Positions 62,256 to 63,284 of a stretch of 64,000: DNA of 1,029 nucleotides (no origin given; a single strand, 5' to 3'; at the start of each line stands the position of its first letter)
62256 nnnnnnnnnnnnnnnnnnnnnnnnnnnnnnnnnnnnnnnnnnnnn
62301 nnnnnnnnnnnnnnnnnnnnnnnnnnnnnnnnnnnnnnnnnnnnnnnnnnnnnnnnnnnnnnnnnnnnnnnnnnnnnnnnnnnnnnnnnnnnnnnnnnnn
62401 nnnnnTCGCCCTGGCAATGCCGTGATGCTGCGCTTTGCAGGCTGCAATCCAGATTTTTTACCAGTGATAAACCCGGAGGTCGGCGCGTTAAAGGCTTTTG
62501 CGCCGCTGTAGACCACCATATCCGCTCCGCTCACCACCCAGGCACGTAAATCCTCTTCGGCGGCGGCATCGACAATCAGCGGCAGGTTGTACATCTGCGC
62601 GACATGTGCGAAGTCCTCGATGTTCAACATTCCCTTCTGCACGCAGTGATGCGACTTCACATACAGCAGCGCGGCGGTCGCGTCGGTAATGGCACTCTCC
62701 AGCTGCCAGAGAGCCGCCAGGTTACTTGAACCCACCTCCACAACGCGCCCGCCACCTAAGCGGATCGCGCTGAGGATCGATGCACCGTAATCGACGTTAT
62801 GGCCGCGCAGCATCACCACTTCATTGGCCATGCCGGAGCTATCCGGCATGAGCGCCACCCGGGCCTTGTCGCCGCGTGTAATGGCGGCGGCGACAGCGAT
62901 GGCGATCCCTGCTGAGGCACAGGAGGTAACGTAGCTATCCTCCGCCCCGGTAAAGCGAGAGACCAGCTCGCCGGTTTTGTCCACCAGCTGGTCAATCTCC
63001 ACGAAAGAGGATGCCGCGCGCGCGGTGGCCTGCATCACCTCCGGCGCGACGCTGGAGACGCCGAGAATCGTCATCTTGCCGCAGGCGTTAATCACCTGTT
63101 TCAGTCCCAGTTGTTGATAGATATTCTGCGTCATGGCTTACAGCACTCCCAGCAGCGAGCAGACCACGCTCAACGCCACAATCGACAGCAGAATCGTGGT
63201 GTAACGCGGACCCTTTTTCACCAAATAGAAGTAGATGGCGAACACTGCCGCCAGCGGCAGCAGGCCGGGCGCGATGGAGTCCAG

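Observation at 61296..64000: Distal end of a D-glucosaminate-like PTS operon after loiP, with a frameshifted dgaE-like gene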

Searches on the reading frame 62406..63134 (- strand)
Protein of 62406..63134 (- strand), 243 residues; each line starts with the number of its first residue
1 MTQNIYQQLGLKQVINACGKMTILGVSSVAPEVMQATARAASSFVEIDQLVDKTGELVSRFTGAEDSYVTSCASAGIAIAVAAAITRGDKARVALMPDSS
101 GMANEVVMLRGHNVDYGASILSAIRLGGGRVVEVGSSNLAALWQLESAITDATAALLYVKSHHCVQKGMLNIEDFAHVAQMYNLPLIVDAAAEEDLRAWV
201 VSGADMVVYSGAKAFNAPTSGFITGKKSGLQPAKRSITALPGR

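Call 24: find_encoding_contigs(protein=window:62406-63134:-, flank=10000, max_places=10)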
Protein seq(243 aa) (243 aa): 24 contigs read that carry it; 10 places shown.
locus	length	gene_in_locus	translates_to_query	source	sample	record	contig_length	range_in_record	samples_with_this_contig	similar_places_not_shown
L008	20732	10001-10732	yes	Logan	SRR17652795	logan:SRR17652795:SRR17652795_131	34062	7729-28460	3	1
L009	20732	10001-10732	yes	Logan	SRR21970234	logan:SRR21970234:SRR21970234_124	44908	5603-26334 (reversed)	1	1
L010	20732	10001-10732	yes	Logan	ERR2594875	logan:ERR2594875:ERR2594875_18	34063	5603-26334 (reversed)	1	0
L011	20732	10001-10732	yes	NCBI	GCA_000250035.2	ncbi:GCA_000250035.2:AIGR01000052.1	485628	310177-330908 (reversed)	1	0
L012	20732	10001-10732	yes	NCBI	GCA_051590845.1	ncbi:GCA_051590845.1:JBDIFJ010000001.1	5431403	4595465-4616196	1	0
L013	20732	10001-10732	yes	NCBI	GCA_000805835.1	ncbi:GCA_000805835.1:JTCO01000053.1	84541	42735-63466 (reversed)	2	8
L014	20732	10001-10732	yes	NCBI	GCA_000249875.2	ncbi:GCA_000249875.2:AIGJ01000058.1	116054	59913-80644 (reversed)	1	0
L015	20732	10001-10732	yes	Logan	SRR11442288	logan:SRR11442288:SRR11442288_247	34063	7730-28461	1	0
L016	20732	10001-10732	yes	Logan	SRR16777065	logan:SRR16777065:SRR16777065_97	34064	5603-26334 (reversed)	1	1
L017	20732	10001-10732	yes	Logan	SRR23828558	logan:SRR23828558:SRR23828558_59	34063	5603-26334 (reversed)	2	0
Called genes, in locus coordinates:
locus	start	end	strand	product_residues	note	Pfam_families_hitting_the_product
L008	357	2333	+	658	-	PF02784:Orn_Arg_deC_N, PF17810:Arg_decarb_HB, PF17944:Arg_decarbox_C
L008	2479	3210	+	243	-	-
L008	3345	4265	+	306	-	PF00491:Arginase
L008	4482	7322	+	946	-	PF00158:Sigma54_activat, PF14532:Sigma54_activ_2 (weak), PF07728:AAA_5 (weak), PF00874:PRD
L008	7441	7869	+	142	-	PF03610:EIIA-man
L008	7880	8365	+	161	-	PF03830:PTSIIB_sorb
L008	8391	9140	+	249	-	PF03609:EII-Sor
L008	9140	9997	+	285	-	PF03613:EIID-AGA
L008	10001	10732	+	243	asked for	PF03841:SelA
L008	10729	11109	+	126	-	-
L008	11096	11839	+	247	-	PF07071:KDGP_aldolase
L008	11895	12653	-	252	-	PF01435:Peptidase_M48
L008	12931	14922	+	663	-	PF00456:Transketolase_N, PF13292:DXP_synthase_N (faint), PF02779:Transket_pyr, PF22613:Transketolase_C_1, PF02780:Transketolase_C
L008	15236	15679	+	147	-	PF00359:PTS_EIIA_2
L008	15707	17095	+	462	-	PF02378:PTS_EIIC, PF02302:PTS_IIB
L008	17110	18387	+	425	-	PF08240:ADH_N, PF00107:ADH_zinc_N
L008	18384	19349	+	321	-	PF03320:FBPase_glpX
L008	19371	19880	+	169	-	PF05068:MtlR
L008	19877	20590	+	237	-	-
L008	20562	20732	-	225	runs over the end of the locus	PF00005:ABC_tran, PF13555:AAA_29 (faint), PF13304:AAA_21 (faint)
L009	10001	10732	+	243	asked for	PF03841:SelA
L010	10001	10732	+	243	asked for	PF03841:SelA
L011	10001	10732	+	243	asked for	PF03841:SelA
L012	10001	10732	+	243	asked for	PF03841:SelA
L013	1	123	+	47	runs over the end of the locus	PF23505:YqgG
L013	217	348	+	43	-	PF11036:YqgB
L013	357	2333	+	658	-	PF02784:Orn_Arg_deC_N, PF17810:Arg_decarb_HB, PF17944:Arg_decarbox_C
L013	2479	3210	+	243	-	-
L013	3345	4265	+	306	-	PF00491:Arginase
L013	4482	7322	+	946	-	PF00158:Sigma54_activat, PF14532:Sigma54_activ_2 (weak), PF07728:AAA_5 (weak), PF00874:PRD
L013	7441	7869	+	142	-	PF03610:EIIA-man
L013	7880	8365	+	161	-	PF03830:PTSIIB_sorb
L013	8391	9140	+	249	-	PF03609:EII-Sor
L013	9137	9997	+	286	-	PF03613:EIID-AGA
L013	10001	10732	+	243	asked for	PF03841:SelA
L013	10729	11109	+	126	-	-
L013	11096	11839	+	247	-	PF07071:KDGP_aldolase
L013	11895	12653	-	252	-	PF01435:Peptidase_M48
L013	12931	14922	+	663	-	PF00456:Transketolase_N, PF13292:DXP_synthase_N (faint), PF02779:Transket_pyr, PF22613:Transketolase_C_1, PF02780:Transketolase_C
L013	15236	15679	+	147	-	PF00359:PTS_EIIA_2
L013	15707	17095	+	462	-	PF02378:PTS_EIIC, PF02302:PTS_IIB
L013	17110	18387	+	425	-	PF08240:ADH_N, PF00107:ADH_zinc_N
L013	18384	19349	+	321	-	PF03320:FBPase_glpX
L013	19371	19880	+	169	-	PF05068:MtlR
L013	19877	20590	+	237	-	-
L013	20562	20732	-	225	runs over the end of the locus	PF00005:ABC_tran, PF13555:AAA_29 (faint), PF13304:AAA_21 (faint)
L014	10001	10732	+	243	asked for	PF03841:SelA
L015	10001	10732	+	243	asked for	PF03841:SelA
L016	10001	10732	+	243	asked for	PF03841:SelA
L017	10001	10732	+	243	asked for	PF03841:SelA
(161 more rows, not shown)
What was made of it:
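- All other operon genes are intact in L008 and L013 (call 24).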

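Call 33: list_cluster_members(proteins=[window:62406-63134:-, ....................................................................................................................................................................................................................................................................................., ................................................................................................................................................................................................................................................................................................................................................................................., window:62029-62406:-, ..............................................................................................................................])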
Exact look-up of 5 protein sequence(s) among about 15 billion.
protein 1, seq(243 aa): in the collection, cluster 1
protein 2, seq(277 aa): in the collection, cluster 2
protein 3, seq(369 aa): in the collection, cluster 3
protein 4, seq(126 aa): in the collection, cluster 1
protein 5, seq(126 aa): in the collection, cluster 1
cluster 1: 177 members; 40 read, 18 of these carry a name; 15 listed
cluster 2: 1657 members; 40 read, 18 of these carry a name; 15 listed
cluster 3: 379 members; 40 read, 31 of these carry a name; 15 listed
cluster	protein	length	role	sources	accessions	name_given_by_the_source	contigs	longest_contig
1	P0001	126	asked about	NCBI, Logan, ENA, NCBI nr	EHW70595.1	L-seryl-tRNA(Sec) selenium transferase [Escherichia coli DEC10C]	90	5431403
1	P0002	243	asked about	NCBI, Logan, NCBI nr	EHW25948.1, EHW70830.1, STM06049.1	L-seryl-tRNA(Sec) selenium transferase [Escherichia coli DEC10C] | L-seryl-tRNA(Sec) selenium transferase [Escherichia coli DEC8E]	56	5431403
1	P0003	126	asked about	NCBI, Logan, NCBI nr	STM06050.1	pyridoxal phosphate-dependent enzyme [Escherichia coli]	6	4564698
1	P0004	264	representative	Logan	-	-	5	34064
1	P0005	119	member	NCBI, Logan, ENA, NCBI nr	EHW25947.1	L-seryl-tRNA(Sec) selenium transferase [Escherichia coli DEC8E]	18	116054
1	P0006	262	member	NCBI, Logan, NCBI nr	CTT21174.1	pyridoxal phosphate-dependent enzyme [Escherichia coli]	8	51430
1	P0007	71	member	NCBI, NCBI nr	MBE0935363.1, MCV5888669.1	hypothetical protein IH692_26675, partial [Escherichia coli] | hypothetical protein [Escherichia coli]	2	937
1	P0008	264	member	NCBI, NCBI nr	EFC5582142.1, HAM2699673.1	SelA-like pyridoxal phosphate-dependent enzyme, partial [Escherichia coli] | SelA-like pyridoxal phosphate-dependent enzyme [Escherichia coli]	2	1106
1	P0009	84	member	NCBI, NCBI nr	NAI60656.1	hypothetical protein GUC34_27395, partial [Escherichia coli] | hypothetical protein [Escherichia coli]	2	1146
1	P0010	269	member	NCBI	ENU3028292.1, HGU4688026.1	TPA: D-glucosaminate-6-phosphate ammonia lyase, partial [Escherichia coli]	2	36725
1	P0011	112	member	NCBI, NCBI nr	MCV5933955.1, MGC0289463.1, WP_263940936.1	hypothetical protein, partial [Enterobacter cloacae complex sp. 2025EL-00057] | hypothetical protein [Escherichia coli]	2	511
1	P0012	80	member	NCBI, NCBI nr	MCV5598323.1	SelA-like pyridoxal phosphate-dependent enzyme, partial [Escherichia coli] | SelA-like pyridoxal phosphate-dependent enzyme [Escherichia coli]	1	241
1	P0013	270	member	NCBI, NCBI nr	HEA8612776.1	TPA: DgaE family pyridoxal phosphate-dependent ammonia lyase, partial [Escherichia coli] | DgaE family pyridoxal phosphate-dependent ammonia lyase [Escherichia coli]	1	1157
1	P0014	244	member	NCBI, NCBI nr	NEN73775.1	D-glucosaminate-6-phosphate ammonia lyase, partial [Escherichia coli] | D-glucosaminate-6-phosphate ammonia lyase [Escherichia coli]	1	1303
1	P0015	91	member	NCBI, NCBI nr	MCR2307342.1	SelA-like pyridoxal phosphate-dependent enzyme, partial [Salmonella enterica] | SelA-like pyridoxal phosphate-dependent enzyme [Salmonella enterica]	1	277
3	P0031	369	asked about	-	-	TPA: D-glucosaminate-6-phosphate ammonia lyase [Escherichia coli] | D-glucosaminate-6-phosphate ammonia-lyase | D-glucosaminate-6-phosphate ammonia lyase n=15 Tax=Enterobacteriaceae TaxID=543 ...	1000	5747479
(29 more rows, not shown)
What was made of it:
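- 62403..63134 (-): 5' ORF of dgaE, 243 codons. It encodes residues 1-225 of DgaE, including the SGAKAF motif that holds the presumed PLP lysine (K213), plus 18 out-of-frame residues. The exact product is found on 56 public contigs (calls 24, 33).
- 62026..62406 (-): 3' ORF of dgaE, 126 codons. It encodes residues 244-369 (the C-terminal domain) and its 3' end overlaps the dgaF start by 14 nt. It is deposited as STM06050.1 (call 33).
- On Phase-variable contingency locus: 6A and 8A alleles are rare (56 and 6 contigs against at least 1000; call 33).
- The exact 243-aa product is on 56 contigs from NCBI and Logan assemblies (calls 24, 33). The +1 (8A) product also exists, on 6 contigs (call 33). 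One deposited copy (STM06049.1/STM06050.1) sits on a 4.56-Mb contig that looks like a long-read assembly (call 33). 8A alleles also exist (call 33). Off-alleles are about 56-96 contigs against at least 1000 (capped) for a single intact protein variant (call 33).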

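Call 35: search_protein_families(proteins=[window:62406-63134:-, P0031, L008:4482-7322:+, L008:7441-7869:+, L008:7880-8365:+, L008:8391-9140:+], library=ncbifam)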
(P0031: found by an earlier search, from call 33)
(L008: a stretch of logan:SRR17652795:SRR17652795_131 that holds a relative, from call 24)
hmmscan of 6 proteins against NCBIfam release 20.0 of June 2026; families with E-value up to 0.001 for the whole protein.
seq(243 aa): 10 families
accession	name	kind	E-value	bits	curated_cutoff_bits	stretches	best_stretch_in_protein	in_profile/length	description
NF047797.1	glminPNH3LysDgaE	equivalog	3e-132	441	600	1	3-232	1-230/367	D-glucosaminate-6-phosphate ammonia lyase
TIGR01437.1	selA_rel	subfamily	3.9e-105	351.7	385.3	1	5-234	1-230/363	DgaE family pyridoxal phosphate-dependent ammonia lyase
TIGR00474.1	selA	equivalog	3e-17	62.6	267.9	1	7-234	69-309/455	L-seryl-tRNA(Sec) selenium transferase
NF006096.0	PRK08248.1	equivalog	4.3e-07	28.9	726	1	134-214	134-211/431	homocysteine synthase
NF004650.0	PRK05994.1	equivalog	1.1e-05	24.5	667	1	96-215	82-211/427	O-acetylhomoserine aminocarboxypropyltransferase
NF004125.0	PRK05613.1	equivalog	0.0002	20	765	1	141-221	146-224/437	O-acetylhomoserine/O-acetylserine sulfhydrylase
NF006095.0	PRK08247.1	equivalog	0.00021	20.2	585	1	137-215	122-200/369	methionine biosynthesis PLP-dependent protein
NF005872.0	PRK07812.1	equivalog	0.00041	18.9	703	1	145-214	151-220/439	bifunctional o-acetylhomoserine/o-acetylserine sulfhydrylase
TIGR01326.1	OAH_OAS_sulfhy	subfamily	0.00069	18.4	495.1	0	142-215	132-205/418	O-acetylhomoserine aminocarboxypropyltransferase/cysteine synthase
NF004821.0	PRK06176.1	equivalog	0.00081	18.3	642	0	138-215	120-197/380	cystathionine gamma-synthase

P0031 (369 aa): 8 families
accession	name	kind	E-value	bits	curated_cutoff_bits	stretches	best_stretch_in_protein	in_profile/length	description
NF047797.1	glminPNH3LysDgaE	equivalog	4e-208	690.7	600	1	3-368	1-366/367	D-glucosaminate-6-phosphate ammonia lyase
TIGR01437.1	selA_rel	subfamily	4.4e-157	522.6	385.3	1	5-363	1-362/363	DgaE family pyridoxal phosphate-dependent ammonia lyase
TIGR00474.1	selA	equivalog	1.1e-24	87.1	267.9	1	7-276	69-350/455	L-seryl-tRNA(Sec) selenium transferase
NF006096.0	PRK08248.1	equivalog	6.9e-07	28.2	726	1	142-214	139-211/431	homocysteine synthase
NF004650.0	PRK05994.1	equivalog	2.3e-05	23.4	667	1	97-215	83-211/427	O-acetylhomoserine aminocarboxypropyltransferase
NF004125.0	PRK05613.1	equivalog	0.0004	19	765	1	142-221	147-224/437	O-acetylhomoserine/O-acetylserine sulfhydrylase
NF006095.0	PRK08247.1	equivalog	0.00043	19.2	585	1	137-215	122-200/369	methionine biosynthesis PLP-dependent protein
NF005872.0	PRK07812.1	equivalog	0.00072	18.1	703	0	145-214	151-220/439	bifunctional o-acetylhomoserine/o-acetylserine sulfhydrylase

L008:4482-7322:+ (946 aa): 25 families
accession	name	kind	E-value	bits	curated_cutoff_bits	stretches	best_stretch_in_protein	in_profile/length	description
NF047795.1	TransRegDagR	equivalog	0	1521.4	1400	1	15-946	1-938/938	transcriptional regulator DagR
TIGR01817.1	nifA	equivalog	2.4e-33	115.7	528.85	1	124-394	197-463/534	nif-specific transcriptional activator NifA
NF038308.1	RNA_repair_RtcR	equivalog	8.8e-33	113.9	650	1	150-375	206-438/530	RNA repair transcriptional activator RtcR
NF003451.0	PRK05022.1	equivalog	1.1e-31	110.1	476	1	147-381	212-442/512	nitric oxide reductase transcriptional regulator NorR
NF041552.1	TF_PrdR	equivalog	7.5e-30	103.8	795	1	111-355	255-496/577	sigma-54 dependent transcriptional regulator PrdR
TIGR01818.1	ntrC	equivalog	3.1e-29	102.1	558.6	1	147-368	156-376/463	nitrogen regulation protein NR(I)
TIGR02974.1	phageshock_pspF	equivalog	5.1e-27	95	443.55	1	148-350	22-224/336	phage shock protein operon transcriptional activator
NF041946.1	LuxO_transreg_Vib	equivalog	1.1e-26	93.7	800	1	121-352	131-359/463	quorum-sensing sigma-54 dependent transcriptional regulator LuxO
TIGR02915.1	PEP_resp_reg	equivalog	1.2e-26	93.6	502.6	1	120-363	136-376/445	PEP-CTERM-box response regulator transcription factor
NF011695.0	PRK15115.1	equivalog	3.3e-26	92.1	763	1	147-353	157-362/445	two-component system response regulator GlrR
NF008469.0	PRK11361.1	equivalog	2e-25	89.4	714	1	150-352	168-369/461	acetoacetate metabolism transcriptional regulator AtoC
NF049963.1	RespRegFlgRCampy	domain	4.8e-25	88.3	750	1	149-366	158-374/429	fla regulon two-component system response regulator FlgR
NF008622.0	PRK11608.1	equivalog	1.8e-24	86.4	529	1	143-304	24-184/329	phage shock protein operon transcriptional activator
NF008085.0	PRK10820.1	equivalog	4.7e-24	84.9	576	1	115-359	196-437/520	transcriptional regulator TyrR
TIGR02329.1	propionate_PrpR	equivalog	1.2e-23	83.6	499.2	1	138-358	223-449/526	propionate catabolism operon regulatory protein PrpR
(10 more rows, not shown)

L008:7441-7869:+ (142 aa): 3 families
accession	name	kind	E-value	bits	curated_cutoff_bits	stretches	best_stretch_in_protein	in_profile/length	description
TIGR00824.1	EIIA-man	subfamily_domain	5.7e-16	58.7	98.35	1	12-120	3-114/116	mannose/fructose/sorbose PTS transporter subunit IIA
NF040761.1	AgaF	equivalog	5.7e-13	49.3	130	1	13-137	4-131/144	PTS galactosamine/N-acetylgalactosamine transporter subunit IIA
NF011670.1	PRK15088.1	equivalog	4e-09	35.9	400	1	13-130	5-126/323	PTS mannose transporter subunit IIAB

L008:7880-8365:+ (161 aa): 4 families
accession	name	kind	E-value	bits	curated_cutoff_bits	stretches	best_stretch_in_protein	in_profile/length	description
TIGR00854.1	pts-sorbose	subfamily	3.4e-32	111.6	163.6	1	3-150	1-147/150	mannose/fructose/sorbose PTS transporter subunit IIB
NF011670.1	PRK15088.1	equivalog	2.5e-28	99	400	1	3-160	164-321/323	PTS mannose transporter subunit IIAB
NF008508.1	PRK11425.1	equivalog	9.1e-22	77.5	180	1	1-154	1-153/157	PTS N-acetylgalactosamine transporter subunit IIB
NF007288.1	PRK09756.1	equivalog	2e-19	70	180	1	3-152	2-151/153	PTS galactosamine transporter subunit IIB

L008:8391-9140:+ (249 aa): 4 families
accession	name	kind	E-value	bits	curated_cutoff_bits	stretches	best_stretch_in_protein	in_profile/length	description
NF040757.1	AgaW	equivalog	3.9e-38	131.3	300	1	26-237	16-225/249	PTS N-acetylgalactosamine transporter subunit IIC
TIGR00822.1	EII-Sor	subfamily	1.2e-36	126.4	339.85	1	28-237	28-235/267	mannose/fructose/sorbose PTS transporter subunit IIC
NF011647.0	PRK15065.1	subfamily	3.4e-35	121.5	278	1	30-238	30-237/267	mannose/fructose/sorbose family PTS transporter subunit IIC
NF007289.1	PRK09757.1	equivalog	1.7e-34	119.5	300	1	27-237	25-234/241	PTS galactosamine transporter subunit IIC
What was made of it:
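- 62403..63134 (-): It hits NF047797.1 positions 1-230 at 441 bits, below the cut-off (call 35).
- On dga (D-glucosaminate) PTS operon: IIA, IIB and IIC are in the identical-haplotype locus L013 and in L008 (Pfam EIIA-man, PTSIIB_sorb, EII-Sor; calls 24, 35).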
